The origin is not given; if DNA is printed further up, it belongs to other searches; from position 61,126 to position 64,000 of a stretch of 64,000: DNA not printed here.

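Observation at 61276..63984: SEDS polymerase fused to a class-B PBP-like domain whose transpeptidase catalytic motifs appear degenerate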

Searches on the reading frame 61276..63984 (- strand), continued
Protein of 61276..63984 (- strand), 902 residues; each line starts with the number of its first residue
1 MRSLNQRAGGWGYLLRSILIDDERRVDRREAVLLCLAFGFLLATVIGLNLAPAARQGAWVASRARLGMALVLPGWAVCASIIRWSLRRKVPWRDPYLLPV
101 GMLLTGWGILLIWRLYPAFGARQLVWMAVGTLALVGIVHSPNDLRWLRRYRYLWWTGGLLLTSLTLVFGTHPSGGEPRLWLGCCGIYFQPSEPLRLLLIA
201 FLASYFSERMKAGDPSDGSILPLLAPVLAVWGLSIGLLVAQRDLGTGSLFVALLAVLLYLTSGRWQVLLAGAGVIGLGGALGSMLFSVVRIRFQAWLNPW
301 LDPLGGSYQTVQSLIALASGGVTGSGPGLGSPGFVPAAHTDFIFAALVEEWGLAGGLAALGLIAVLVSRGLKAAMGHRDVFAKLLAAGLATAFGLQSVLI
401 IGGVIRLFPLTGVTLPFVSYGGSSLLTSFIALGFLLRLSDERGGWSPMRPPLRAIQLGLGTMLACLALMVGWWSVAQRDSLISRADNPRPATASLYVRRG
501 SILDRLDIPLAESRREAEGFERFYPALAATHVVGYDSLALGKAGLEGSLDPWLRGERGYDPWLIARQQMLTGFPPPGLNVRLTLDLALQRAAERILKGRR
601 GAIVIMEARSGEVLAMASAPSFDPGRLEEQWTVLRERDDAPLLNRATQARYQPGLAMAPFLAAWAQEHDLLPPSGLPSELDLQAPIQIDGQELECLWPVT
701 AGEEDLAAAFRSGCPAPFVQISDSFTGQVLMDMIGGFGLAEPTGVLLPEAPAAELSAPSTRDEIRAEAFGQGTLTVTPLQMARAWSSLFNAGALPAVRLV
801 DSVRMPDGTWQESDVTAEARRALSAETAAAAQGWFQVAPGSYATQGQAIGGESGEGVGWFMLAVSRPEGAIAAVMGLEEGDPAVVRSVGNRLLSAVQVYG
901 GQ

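Call 36: search_protein_families(library=ncbifam, proteins=[L001:4466-5332:+, L001:3080-3865:+, L001:3884-4372:+], max_evalue=0.01)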
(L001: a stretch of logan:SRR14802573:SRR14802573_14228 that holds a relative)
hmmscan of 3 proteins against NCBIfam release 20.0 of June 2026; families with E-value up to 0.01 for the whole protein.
L001:4466-5332:+ (288 aa): 12 families
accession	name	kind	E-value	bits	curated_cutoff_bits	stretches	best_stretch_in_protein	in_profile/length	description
NF005657.0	PRK07432.1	equivalog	1.1e-102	343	453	1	6-287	5-290/291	S-methyl-5'-thioadenosine phosphorylase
NF006492.0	PRK08931.1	equivalog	1e-99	333.6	437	1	4-272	3-274/291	S-methyl-5'-thioadenosine phosphorylase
NF006334.0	PRK08564.1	equivalog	3e-95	318.4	382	1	2-264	5-266/267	S-methyl-5'-thioadenosine phosphorylase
TIGR01694.1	MTAP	equivalog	3.2e-89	298.4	274.85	1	7-243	2-236/240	S-methyl-5'-thioadenosine phosphorylase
NF005876.0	PRK07823.1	equivalog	2.8e-82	275.8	306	1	4-263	5-260/267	S-methyl-5'-thioadenosine phosphorylase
NF006599.0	PRK09136.1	equivalog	2.4e-64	216.9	223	1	6-244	3-243/247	S-methyl-5'-thioinosine phosphorylase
NF006054.0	PRK08202.1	equivalog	4.5e-21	75.6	218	1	41-238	68-264/274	purine-nucleoside phosphorylase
TIGR01697.1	PNPH-PUNA-XAPA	subfamily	1.5e-17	63.8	197.1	1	40-236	43-237/247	inosine/guanosine/xanthosine phosphorylase family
TIGR01698.1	PUNP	equivalog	7.4e-16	58.3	302.6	1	59-222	60-221/245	purine-nucleoside phosphorylase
TIGR01700.1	PNPH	equivalog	8e-14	51.7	293.35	1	42-243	45-246/249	purine nucleoside phosphorylase I, inosine and guanosine-specific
TIGR01699.1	XAPA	equivalog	2.2e-06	27.4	370.9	1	72-210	74-213/248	xanthosine phosphorylase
NF004079.0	PRK05584.1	equivalog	0.0071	15.9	169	1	77-161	64-154/232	5'-methylthioadenosine/adenosylhomocysteine nucleosidase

L001:3080-3865:+ (261 aa): 6 families
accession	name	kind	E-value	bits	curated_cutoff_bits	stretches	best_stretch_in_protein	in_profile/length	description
NF049868.1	FhaB_Rv0019c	equivalog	6.5e-15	55.5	125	1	152-225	74-151/158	FHA domain-containing protein FhaB/FipA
NF041660.2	oxygluDhInhib_OdhI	equivalog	4.2e-12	46.1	200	1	155-232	50-127/130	oxoglutarate dehydrogenase inhibitor Odhl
TIGR03354.1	VI_FHA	hypoth_equivalog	6.4e-11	42.7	120.25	1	156-225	19-94/420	type VI secretion system-associated FHA domain protein TagH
NF052573.1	HisKinEspAMyxo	equivalog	2.2e-10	39.2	1400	1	155-237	40-122/755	serine histidine kinase EspA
NF033760.1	gliding_GltG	equivalog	1.3e-07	30.6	650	1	163-230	26-94/650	adventurous gliding motility protein GltG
NF052403.1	ESX1TransRegEspM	equivalog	2.9e-05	23.1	550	1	151-211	17-78/367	ESX-1 type VII secretion system transcriptional regulator EspM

L001:3884-4372:+ (162 aa): 6 families
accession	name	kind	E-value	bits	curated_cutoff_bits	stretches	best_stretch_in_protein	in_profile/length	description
NF049868.1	FhaB_Rv0019c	equivalog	9.8e-20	71.2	125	1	37-134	58-156/158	FHA domain-containing protein FhaB/FipA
NF052573.1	HisKinEspAMyxo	equivalog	9.4e-12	43.8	1400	1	61-136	42-118/755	serine histidine kinase EspA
NF041660.2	oxygluDhInhib_OdhI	equivalog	1.3e-11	44.4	200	1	64-134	56-125/130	oxoglutarate dehydrogenase inhibitor Odhl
NF033760.1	gliding_GltG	equivalog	1.8e-10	40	650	1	46-136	5-96/650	adventurous gliding motility protein GltG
TIGR03354.1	VI_FHA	hypoth_equivalog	1.1e-09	38.6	120.25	1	66-143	26-108/420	type VI secretion system-associated FHA domain protein TagH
NF052403.1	ESX1TransRegEspM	equivalog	0.00064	18.7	550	1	52-142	17-109/367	ESX-1 type VII secretion system transcriptional regulator EspM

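Call 38: predict_structure(alignment_id=A3)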
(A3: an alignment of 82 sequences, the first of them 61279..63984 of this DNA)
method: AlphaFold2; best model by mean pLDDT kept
length: 902 residues; sequences in the alignment: 82
mean_pLDDT: 88.3   pTM: 0.84
mean pLDDT of the five models: 88.3, 87.9, 87.1, 86.9, 86.7
residues with pLDDT >= 90: 565; 70-90: 261; 50-70: 49; < 50: 27
segments of 3 or more residues with pLDDT < 50: 1-18, 172-178
pLDDT, mean of each block of 10 residues (from residue 1): 44 48 87 98 94 80 79 98 96 95 97 89 94 96 85 84 71 47 62 86 87 63 74 73 82 92 91 88 85 84 77 92 88 70 91 96 97 92 95 95 87 82 92 95 79 96 97 95 85 89 98 90 95 91 94 94 89 93 98 96 97 97 94 93 96 95 94 77 88 90 85 92 93 96 94 92 91 95 97 95 96 84 95 94 93 84 94 96 95 93 75
secondary structure, 60 per line:
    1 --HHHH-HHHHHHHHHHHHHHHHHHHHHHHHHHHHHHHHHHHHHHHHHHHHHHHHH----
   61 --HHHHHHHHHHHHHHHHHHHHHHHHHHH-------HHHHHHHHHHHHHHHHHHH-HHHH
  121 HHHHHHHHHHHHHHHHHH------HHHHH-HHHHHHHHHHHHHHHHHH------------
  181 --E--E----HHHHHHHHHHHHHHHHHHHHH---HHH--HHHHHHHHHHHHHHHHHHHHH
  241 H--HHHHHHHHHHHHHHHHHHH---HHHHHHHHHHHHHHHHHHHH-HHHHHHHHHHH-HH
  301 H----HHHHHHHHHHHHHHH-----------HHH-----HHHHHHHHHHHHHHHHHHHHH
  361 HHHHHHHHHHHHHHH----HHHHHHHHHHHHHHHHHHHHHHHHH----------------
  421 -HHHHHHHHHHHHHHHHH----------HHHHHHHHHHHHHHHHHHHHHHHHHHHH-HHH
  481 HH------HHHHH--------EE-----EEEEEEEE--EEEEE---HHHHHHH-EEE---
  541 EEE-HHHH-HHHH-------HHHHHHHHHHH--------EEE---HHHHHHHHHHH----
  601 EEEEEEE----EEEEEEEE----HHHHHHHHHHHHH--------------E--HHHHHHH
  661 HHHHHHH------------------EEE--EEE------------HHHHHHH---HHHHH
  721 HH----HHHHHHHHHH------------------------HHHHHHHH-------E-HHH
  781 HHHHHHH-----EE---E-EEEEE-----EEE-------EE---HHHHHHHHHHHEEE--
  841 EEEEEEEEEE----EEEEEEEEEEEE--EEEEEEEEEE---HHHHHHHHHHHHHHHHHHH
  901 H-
elements in order (helices of 4 or more, strands of 3 or more residues): H3-6 H8-56 H63-89 H97-115 H117-138 H145-149 H151-168 H191-211 H220-241 H244-262 H266-285 H287-297 H306-320 H340-375 H380-404 H422-438 H449-476 H478-482 H489-493 E509-516 E519-523 H527-533 E535-537 E541-543 H545-548 H550-553 H561-571 E580-582 H586-596 E601-607 E612-619 H624-636 H654-667 E686-688 E691-693 H706-712 H716-722 H727-736 H761-768 H778-787 E800-804 E810-812 H825-835 E836-838 E841-850 E855-866 E869-878 H882-901

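Call 40: fold_search(model_id=the predicted structure, library=pdb)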
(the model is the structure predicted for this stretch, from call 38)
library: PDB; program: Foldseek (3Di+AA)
matches with E <= 10: 1258; with E <= 0.001: 602
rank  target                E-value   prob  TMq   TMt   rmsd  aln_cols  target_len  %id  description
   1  3upp_B                2.5e-21  1.00  0.40  0.79   3.6       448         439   24  Structure of penicillin-binding protein A from M. tuberculosis: ceftrixaone acyl-enzyme complex (released 2012-10-24)
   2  3un7_B                3.8e-21  1.00  0.39  0.78   4.0       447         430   25  Crystal structure of PBPA from MYCOBACTERIUM TUBERCULOSIS (released 2012-10-24)
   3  3upo_A                4.2e-21  1.00  0.39  0.76   4.0       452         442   25  Structure of penicillin-binding protein A from M. tuberculosis: penicillin G acyl-enzyme complex (released 2012-10-24)
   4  3upn_B                6.3e-21  1.00  0.38  0.75   4.3       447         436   25  Structure of penicillin-binding protein A from M. tuberculosis: imipenem acyl-enzyme complex (released 2012-10-24)
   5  3upo_B                1.1e-20  1.00  0.39  0.77   3.9       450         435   25  Structure of penicillin-binding protein A from M. tuberculosis: penicillin G acyl-enzyme complex (released 2012-10-24)
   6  3un7_A                1.3e-20  1.00  0.39  0.77   3.8       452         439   25  Crystal structure of PBPA from MYCOBACTERIUM TUBERCULOSIS (released 2012-10-24)
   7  4mnr                  1.7e-20  1.00  0.39  0.82   3.4       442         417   24  Crystal Structure of D,D-Transpeptidase Domain of Peptidoglycan Glycosyltransferase from Eggerthella lenta (released 2013-09-25)
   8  4qjg_A                2.0e-20  1.00  0.38  0.78   4.4       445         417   23  Structure of a putative peptidoglycan glycosyltransferase from Atopobium parvulum in complex with penicillin V (released 2014-07-09)
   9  3upn_A                2.3e-20  1.00  0.39  0.76   4.1       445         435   26  Structure of penicillin-binding protein A from M. tuberculosis: imipenem acyl-enzyme complex (released 2012-10-24)
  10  4ra7_B                2.4e-20  1.00  0.38  0.79   4.4       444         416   23  Structure of a putative peptidoglycan glycosyltransferase from Atopobium parvulum in complex with nafcillin (released 2014-09-24)
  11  4n1x_A                3.4e-20  1.00  0.38  0.80   3.9       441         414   24  Structure of a putative peptidoglycan glycosyltransferase from Atopobium parvulum in complex with penicillin G (released 2013-10-30)
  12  3upp_A                3.5e-20  1.00  0.39  0.75   4.1       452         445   26  Structure of penicillin-binding protein A from M. tuberculosis: ceftrixaone acyl-enzyme complex (released 2012-10-24)
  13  4qjg_B                3.7e-20  1.00  0.38  0.79   4.2       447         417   24  Structure of a putative peptidoglycan glycosyltransferase from Atopobium parvulum in complex with penicillin V (released 2014-07-09)
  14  4r0q_A                4.0e-20  1.00  0.38  0.80   4.3       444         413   23  Structure of a putative peptidoglycan glycosyltransferase from Atopobium parvulum in complex with cephalothin (released 2014-08-27)
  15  4r1g_A                4.9e-20  1.00  0.39  0.80   4.0       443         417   24  Structure of a putative peptidoglycan glycosyltransferase from Atopobium parvulum in complex with cloxacillin (released 2014-08-27)
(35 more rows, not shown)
